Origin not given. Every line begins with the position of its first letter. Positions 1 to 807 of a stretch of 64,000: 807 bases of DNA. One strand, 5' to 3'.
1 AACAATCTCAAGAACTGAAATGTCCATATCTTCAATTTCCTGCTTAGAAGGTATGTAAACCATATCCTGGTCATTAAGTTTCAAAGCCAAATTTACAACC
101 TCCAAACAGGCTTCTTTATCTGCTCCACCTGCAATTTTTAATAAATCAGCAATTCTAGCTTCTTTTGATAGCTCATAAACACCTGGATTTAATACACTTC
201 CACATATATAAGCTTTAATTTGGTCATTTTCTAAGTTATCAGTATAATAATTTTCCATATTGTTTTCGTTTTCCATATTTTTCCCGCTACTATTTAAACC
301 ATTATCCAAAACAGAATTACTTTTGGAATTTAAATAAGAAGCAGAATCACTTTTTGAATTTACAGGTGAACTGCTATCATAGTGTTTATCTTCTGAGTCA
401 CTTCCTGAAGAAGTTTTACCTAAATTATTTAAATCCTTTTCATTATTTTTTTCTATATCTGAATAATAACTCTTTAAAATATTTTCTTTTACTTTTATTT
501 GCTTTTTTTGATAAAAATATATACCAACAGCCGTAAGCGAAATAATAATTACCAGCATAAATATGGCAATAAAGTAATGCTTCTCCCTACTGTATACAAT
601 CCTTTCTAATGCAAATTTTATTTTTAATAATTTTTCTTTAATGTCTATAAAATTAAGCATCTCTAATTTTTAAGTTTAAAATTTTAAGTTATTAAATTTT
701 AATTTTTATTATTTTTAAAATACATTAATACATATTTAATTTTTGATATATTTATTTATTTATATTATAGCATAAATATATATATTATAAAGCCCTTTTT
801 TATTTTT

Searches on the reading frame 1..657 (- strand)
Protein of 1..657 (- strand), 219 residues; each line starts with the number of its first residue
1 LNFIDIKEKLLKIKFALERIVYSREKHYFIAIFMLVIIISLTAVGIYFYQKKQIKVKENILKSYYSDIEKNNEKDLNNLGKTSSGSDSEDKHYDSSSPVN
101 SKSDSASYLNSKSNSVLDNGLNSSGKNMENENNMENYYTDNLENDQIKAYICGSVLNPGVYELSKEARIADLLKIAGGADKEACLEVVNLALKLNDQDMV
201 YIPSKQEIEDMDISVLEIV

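Call 76: search_protein_families(library=pfam, proteins=[window:1-657:-], max_evalue=0.001)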
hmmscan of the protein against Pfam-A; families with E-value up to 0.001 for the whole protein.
window:1-657:- (219 aa): 1 family
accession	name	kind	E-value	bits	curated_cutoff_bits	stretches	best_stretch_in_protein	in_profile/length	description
PF10531.15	SLBB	-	2.6e-08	34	27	1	149-202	2-54/55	SLBB domain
